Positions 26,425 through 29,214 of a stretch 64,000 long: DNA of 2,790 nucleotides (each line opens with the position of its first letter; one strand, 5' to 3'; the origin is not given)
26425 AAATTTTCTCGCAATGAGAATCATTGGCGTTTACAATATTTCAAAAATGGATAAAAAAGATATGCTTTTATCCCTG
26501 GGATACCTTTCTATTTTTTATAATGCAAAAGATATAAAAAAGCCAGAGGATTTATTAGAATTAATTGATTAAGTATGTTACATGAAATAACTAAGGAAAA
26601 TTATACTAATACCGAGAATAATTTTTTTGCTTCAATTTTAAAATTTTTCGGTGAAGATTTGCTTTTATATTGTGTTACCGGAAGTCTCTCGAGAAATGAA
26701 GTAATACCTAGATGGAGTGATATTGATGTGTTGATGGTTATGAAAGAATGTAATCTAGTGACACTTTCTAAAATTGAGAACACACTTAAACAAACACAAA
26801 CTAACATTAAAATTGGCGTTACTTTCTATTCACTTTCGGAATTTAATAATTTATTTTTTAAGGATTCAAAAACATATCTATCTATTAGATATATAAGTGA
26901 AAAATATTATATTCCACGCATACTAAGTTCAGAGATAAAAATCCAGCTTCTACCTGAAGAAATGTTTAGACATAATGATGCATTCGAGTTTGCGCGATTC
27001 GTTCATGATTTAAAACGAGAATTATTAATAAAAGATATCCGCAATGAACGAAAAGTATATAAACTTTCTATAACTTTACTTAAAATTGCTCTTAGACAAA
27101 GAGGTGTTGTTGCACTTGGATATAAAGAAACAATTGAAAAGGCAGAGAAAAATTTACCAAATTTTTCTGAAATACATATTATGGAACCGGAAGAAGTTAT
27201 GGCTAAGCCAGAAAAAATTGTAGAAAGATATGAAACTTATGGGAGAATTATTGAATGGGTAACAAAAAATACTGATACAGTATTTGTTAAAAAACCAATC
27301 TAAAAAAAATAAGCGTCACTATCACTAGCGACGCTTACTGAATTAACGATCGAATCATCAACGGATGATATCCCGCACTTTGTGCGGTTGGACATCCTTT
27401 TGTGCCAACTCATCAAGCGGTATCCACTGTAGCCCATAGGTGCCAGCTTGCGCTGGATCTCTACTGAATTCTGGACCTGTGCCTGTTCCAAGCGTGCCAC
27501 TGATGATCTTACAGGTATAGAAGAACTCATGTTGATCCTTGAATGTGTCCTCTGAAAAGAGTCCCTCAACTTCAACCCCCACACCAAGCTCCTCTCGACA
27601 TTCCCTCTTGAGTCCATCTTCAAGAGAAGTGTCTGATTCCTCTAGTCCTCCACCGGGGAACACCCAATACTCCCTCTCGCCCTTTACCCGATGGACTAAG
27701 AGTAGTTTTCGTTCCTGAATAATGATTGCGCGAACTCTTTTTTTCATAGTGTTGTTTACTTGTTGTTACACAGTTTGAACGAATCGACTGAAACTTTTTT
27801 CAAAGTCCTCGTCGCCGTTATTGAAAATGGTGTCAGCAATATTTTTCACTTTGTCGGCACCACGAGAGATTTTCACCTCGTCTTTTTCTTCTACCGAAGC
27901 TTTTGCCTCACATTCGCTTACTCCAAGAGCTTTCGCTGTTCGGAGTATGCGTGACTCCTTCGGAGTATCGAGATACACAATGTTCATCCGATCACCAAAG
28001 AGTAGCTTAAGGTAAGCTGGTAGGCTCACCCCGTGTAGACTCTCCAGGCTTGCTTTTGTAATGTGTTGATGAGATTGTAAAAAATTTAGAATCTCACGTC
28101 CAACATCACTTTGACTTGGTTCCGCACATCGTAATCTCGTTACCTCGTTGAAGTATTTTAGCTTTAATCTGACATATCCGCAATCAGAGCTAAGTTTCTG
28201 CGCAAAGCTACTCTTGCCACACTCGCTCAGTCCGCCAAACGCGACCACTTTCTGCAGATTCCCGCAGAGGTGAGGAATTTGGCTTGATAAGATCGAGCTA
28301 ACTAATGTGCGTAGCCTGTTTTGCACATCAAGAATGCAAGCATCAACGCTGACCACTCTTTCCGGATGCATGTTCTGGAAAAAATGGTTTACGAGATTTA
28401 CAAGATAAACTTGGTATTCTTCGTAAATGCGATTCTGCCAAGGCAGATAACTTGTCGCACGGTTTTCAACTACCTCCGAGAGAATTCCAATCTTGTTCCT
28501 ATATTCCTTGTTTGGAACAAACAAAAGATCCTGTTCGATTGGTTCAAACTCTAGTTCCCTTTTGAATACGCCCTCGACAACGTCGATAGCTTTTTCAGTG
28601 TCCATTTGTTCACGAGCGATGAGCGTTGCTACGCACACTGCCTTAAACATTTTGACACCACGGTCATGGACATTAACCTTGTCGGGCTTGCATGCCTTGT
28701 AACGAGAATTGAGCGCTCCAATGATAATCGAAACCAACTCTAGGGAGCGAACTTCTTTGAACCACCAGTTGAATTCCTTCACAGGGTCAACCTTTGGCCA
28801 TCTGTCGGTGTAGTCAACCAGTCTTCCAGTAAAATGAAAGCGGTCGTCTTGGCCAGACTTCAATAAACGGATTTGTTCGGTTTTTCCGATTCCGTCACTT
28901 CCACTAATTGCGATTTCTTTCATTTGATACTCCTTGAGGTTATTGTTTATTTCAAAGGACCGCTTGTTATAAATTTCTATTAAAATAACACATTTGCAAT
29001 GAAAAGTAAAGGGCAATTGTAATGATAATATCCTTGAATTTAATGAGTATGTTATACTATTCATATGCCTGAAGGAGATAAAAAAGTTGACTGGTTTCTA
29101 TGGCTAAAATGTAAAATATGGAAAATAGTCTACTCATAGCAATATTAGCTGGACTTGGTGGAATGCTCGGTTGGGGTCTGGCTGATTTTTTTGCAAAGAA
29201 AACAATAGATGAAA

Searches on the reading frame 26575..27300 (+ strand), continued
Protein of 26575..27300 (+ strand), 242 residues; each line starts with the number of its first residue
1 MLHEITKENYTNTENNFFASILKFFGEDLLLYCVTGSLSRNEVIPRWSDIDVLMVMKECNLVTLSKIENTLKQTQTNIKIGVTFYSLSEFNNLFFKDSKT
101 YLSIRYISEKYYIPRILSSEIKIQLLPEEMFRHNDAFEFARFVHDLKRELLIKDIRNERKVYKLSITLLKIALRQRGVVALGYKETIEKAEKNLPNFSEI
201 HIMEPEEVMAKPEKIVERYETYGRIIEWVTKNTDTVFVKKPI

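Call 86: fold_search(model_id=the predicted structure, library=pdb)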
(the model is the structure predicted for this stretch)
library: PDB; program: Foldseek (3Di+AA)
matches with E <= 10: 753; with E <= 0.001: 22
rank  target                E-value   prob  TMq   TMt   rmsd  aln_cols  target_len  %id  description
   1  6nmk_A                1.0e-07  1.00  0.42  0.40   9.7       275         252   18  Binary complex structure of the T130K mutant of ANT-4'' with Neomycin (released 2020-01-15)
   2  6un8_A                2.1e-07  1.00  0.42  0.40   9.9       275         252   18  Wild type ANT bound to neomycin (released 2020-05-06)
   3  6un8_B                3.2e-07  1.00  0.42  0.41   9.8       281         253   18  Wild type ANT bound to neomycin (released 2020-05-06)
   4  1kny_A                3.8e-07  1.00  0.44  0.43   8.6       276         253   16  KANAMYCIN NUCLEOTIDYLTRANSFERASE (released 1996-08-17)
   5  6p06_A                4.7e-07  1.00  0.45  0.43   8.5       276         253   16  Ternary structure of the E52D mutant of ANT-4 with Neomycin and AMPCPP (released 2020-01-29)
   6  6nmk_B                4.7e-07  1.00  0.42  0.40   9.8       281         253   18  Binary complex structure of the T130K mutant of ANT-4'' with Neomycin (released 2020-01-15)
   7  1kan_A                4.7e-07  1.00  0.41  0.39   9.9       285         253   18  MOLECULAR STRUCTURE OF KANAMYCIN NUCLEOTIDYLTRANSFERASE DETERMINED TO 3.0-ANGSTROMS RESOLUTION (released 1994-08-31)
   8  6p01_A                7.0e-07  1.00  0.41  0.40  10.1       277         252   18  Apo structure of the E52D mutant of ANT-4 (released 2020-01-29)
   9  5lpa_A                6.1e-05  1.00  0.61  0.57   7.5       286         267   14  AadA E87Q in complex with ATP, calcium and dihydrostreptomycin (released 2018-01-17)
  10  6xxq_A                8.0e-05  1.00  0.58  0.57   5.7       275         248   12  Crystal structure of spectinomycin adenyltransferase AAD(9) from Enterococcus faecialis with ATP and spectinomycin (released 2020-04-15)
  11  6fzb_B                9.9e-05  1.00  0.56  0.52   8.7       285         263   14  AadA in complex with ATP, magnesium and streptomycin (released 2018-06-13)
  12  6xz0                  1.1e-04  1.00  0.53  0.52   8.0       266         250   12  Crystal structure of spectinomycin adenyltransferase AAD(9) from Enterococcus faecialis with spectinomycin (released 2020-04-15)
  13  7uy4_B                1.2e-04  1.00  0.61  0.58   5.1       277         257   13  Aminoglycoside-modifying enzyme ANT-3,9 in complex with spectinomycin and AMP-PNP (released 2023-05-10)
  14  5luh_B                1.4e-04  1.00  0.61  0.56   6.5       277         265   14  AadA E87Q in complex with ATP, calcium and streptomycin (released 2018-01-17)
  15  4cs6                  1.6e-04  1.00  0.61  0.57   7.0       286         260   14  Crystal structure of AadA - an aminoglycoside adenyltransferase (released 2015-03-25)
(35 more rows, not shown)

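Call 89: search_dna_similar(query=window:26575-27300:+, collection=plasmids, mode=protein, max_evalue=0.001)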
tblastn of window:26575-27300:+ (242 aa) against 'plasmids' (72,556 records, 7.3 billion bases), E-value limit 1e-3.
Records with a match: 1; places in all: 1; records where one place covers at least 80% of the query: 1.
Best place of each record, by identity: <60% 1.
By first word of the organism name: Lactococcus 1.
By predicted mobility (MOB-suite, as given by PLSDB): conjugative 1.
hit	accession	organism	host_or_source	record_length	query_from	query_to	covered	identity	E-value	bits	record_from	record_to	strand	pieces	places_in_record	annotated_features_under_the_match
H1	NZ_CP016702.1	Lactococcus lactis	Single cell,Dairy fermentation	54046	15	224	87%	24.4%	1e-6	57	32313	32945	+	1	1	hypothetical protein (x2)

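Call 90: search_dna_similar(query=window:26575-27300:+, collection=phages, mode=protein, max_evalue=0.001)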
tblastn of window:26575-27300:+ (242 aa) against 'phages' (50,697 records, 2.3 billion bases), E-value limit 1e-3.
No match.

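Call 91: get_annotated_region(hit=H1, flank=6000)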
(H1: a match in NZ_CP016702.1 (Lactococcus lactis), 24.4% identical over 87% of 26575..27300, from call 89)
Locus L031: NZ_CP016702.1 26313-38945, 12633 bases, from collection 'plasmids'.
description: Lactococcus lactis subsp. lactis strain 275 plasmid p275D, complete sequence
organism: Lactococcus lactis (NCBI taxid 1360)
taxonomy: Bacteria; Bacillota; Bacilli; Lactobacillales; Streptococcaceae; Lactococcus; Lactococcus lactis
host: -; source: Single cell,Dairy fermentation; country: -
typing (MOB-suite, as given by PLSDB): conjugative; replicon rep_cluster_633; relaxase MOB_Unknown; mating-pair formation MPF_T
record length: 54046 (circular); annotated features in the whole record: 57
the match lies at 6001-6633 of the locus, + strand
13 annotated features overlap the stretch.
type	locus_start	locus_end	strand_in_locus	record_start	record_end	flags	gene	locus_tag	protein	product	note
CDS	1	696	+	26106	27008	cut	-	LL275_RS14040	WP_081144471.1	ABC transporter ATP-binding protein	-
CDS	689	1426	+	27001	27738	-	-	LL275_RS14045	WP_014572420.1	ABC transporter permease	-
CDS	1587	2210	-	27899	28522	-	-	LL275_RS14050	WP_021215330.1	DUF2812 domain-containing protein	-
CDS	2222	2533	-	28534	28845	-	-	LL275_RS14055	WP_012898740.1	PadR family transcriptional regulator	-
CDS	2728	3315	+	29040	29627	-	-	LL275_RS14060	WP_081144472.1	recombinase family protein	GO:0006310 - DNA recombination [Evidence IEA]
CDS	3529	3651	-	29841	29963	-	-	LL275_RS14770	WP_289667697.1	putative holin-like toxin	-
CDS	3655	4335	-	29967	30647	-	-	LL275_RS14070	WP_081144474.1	IS6 family transposase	-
CDS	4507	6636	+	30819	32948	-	-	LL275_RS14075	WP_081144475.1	hypothetical protein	-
CDS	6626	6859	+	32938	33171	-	-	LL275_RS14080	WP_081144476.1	hypothetical protein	-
CDS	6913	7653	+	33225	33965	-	-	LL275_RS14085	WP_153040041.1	hypothetical protein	-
CDS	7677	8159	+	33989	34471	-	-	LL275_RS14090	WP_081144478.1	hypothetical protein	-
CDS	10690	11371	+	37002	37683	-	-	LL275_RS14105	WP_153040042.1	IS6-like element ISS1S family transposase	GO:0006313 - DNA transposition [Evidence IEA]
CDS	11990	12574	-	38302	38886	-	rfbC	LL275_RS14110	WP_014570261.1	dTDP-4-dehydrorhamnose 3,5-epimerase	-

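Call 93: search_protein_families(library=padloc, proteins=[L031:4507-6633:+, L031:6913-7650:+, L031:7677-8156:+], max_evalue=0.01)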
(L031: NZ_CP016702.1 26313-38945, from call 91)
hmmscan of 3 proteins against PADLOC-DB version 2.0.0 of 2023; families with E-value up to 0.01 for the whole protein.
L031:4507-6633:+ (709 aa): 3 families
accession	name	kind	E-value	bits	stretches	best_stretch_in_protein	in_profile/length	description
PDLC00790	Cyclase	-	2.4e-05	21.8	1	491-544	53-105/310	oligonucleotide-cyclase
PDLC00823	Cyclase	-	0.00011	19.9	1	518-547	48-77/285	oligonucleotide-cyclase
PDLC04903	PDC-S09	-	0.0011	17.3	1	493-590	6-103/108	-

L031:6913-7650:+ (246 aa): 0 families

L031:7677-8156:+ (160 aa): 0 families

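Call 94: search_protein_families(library=pfam, proteins=[L031:4507-6633:+, L031:6913-7650:+, L031:7677-8156:+], max_evalue=0.01)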
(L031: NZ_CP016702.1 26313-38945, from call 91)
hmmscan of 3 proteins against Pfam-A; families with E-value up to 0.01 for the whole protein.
L031:4507-6633:+ (709 aa): 0 families

L031:6913-7650:+ (246 aa): 0 families

L031:7677-8156:+ (160 aa): 3 families
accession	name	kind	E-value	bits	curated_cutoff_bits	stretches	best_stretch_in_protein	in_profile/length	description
PF00132.30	Hexapep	-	2.5e-11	43.2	27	2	108-140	2-34/36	Bacterial transferase hexapeptide (six repeats)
PF14602.12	Hexapep_2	-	0.00046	20.3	27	1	110-140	4-32/34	Hexapeptide repeat of succinyl-transferase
PF25084.1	LbH_EIF2B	-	0.0041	17.6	54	0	109-149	23-62/105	EIF2B subunit epsilon LbH domain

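Call 96: search_dna_similar(query=L031:4507-6633:+, collection=plasmids, mode=protein, max_evalue=0.00001, max_rows=25)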
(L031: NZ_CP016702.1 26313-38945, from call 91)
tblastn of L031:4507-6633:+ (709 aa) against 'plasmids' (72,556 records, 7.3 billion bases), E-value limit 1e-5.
Records with a match: 1; places in all: 1; records where one place covers at least 80% of the query: 1.
Best place of each record, by identity: >=99% 1.
By first word of the organism name: Lactococcus 1.
By predicted mobility (MOB-suite, as given by PLSDB): conjugative 1.
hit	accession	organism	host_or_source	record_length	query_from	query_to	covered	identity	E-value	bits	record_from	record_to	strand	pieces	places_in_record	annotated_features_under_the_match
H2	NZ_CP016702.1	Lactococcus lactis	Single cell,Dairy fermentation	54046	1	709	100%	100.0%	0e+0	1348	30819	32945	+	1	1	hypothetical protein (x2)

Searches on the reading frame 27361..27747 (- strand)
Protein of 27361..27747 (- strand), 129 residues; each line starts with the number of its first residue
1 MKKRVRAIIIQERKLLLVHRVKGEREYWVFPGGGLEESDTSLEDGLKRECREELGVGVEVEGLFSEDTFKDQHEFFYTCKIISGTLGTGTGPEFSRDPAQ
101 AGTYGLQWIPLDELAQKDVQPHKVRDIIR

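Call 3: search_protein_families(library=pfam, proteins=[window:27361-27747:-], max_evalue=1)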
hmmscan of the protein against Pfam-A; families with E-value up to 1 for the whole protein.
window:27361-27747:- (129 aa): 3 families
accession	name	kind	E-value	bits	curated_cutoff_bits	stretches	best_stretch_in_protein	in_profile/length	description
PF00293.34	NUDIX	-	7.1e-17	62.1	21.1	1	4-121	5-125/134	NUDIX domain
PF22327.2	Nudt16-like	-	4.3e-05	24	27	1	30-69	37-76/161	U8 snoRNA-decapping enzyme-like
PF14815.12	NUDIX_4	-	0.00085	19.5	35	1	8-117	4-101/113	NUDIX domain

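Call 93: search_protein_families(library=padloc, proteins=[window:27361-27747:-], max_evalue=0.01)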
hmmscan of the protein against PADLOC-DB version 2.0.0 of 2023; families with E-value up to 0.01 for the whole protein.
window:27361-27747:- (129 aa): 1 family
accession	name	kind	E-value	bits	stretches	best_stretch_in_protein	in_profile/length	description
PDLC04899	PDC-S07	-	1.8e-13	48.3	1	4-86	9-96/135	-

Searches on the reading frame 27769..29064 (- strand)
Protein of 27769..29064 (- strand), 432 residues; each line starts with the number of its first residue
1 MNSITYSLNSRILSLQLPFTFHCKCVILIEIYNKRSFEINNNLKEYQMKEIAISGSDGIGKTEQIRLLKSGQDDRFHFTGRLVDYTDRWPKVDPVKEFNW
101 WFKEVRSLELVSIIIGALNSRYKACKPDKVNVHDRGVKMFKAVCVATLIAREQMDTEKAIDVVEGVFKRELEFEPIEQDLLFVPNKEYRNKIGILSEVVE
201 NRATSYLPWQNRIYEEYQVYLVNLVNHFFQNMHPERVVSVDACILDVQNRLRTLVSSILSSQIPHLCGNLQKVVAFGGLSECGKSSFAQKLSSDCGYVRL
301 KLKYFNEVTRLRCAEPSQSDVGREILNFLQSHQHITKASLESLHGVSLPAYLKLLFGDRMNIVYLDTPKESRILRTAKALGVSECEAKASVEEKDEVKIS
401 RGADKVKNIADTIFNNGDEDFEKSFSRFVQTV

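Call 3: search_protein_families(library=pfam, proteins=[window:27769-29064:-], max_evalue=1)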
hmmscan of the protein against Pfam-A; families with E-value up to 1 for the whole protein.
window:27769-29064:- (432 aa): 6 families
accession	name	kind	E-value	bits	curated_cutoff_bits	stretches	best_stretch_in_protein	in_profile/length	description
PF13238.12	AAA_18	-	0.029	15.3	29.4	1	275-378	2-110/128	AAA domain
PF00005.33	ABC_tran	-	0.07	14.2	25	0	271-416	11-126/137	ABC transporter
PF13521.12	AAA_28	-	0.09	13.4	27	0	272-318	1-45/164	AAA domain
PF05729.18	NACHT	-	0.16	12.2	26.7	0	274-338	3-67/167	NACHT domain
PF13671.12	AAA_33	-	0.19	12.5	27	1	273-304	1-32/143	AAA domain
PF00910.28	RNA_helicase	-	0.21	12.5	21.5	0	276-295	3-22/105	RNA helicase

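Call 4: search_protein_families(library=ncbifam, proteins=[window:27769-29064:-], max_evalue=1)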
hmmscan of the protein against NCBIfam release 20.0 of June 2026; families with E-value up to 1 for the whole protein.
window:27769-29064:- (432 aa): 2 families
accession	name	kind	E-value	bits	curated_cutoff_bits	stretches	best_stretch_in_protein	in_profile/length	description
NF000168.2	ABCF_Msr_all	exception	0.0069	15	680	1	29-69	13-52/487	Msr family ABC-F type ribosomal protection protein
TIGR01459.1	HAD-SF-IIA-hyp4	hypoth_equivalog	0.054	12.9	103.75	1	248-308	140-200/242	TIGR01459 family HAD-type hydrolase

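Call 5: search_protein_families(library=padloc, proteins=[window:27769-29064:-], max_evalue=1)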
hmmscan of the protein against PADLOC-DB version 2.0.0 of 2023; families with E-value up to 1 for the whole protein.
window:27769-29064:- (432 aa): 1 family
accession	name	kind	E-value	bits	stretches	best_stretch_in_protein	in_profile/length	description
PDLC02911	VakA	-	0.00094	17.8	1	49-82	3-35/163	-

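Call 6: search_protein_families(library=phrogs, proteins=[window:27769-29064:-], max_evalue=1)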
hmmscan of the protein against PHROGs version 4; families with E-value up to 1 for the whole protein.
window:27769-29064:- (432 aa): 3 families
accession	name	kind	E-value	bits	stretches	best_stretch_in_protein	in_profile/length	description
phrog_1815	-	other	0.01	17.1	0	352-414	105-171/197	guanylate kinase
phrog_26278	-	unknown function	0.015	16.5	1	124-157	18-51/81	-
phrog_761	-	other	0.019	15.6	0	44-69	15-40/362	thymidylate kinase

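Call 65: search_solved_structures(query=window:27769-28923:-, max_evalue=1)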
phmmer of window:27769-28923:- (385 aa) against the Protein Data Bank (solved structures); distinct sequences matched with E-value up to 1: 5.
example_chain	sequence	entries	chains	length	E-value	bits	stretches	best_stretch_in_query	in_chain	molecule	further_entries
3lw7_A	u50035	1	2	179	0.48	12.4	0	303-378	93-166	Adenylate kinase related protein (AdkA-like)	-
2iye_A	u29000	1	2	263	0.54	12.3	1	286-366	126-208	COPPER-TRANSPORTING ATPASE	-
2yj4_A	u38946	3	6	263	0.59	12.1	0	288-366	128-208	COPPER-TRANSPORTING ATPASE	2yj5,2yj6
3h0k_A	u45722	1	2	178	0.61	12.1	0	303-378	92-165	UPF0200 protein SSO1041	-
2yj3_A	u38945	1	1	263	0.62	12.1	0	288-366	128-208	COPPER-TRANSPORTING ATPASE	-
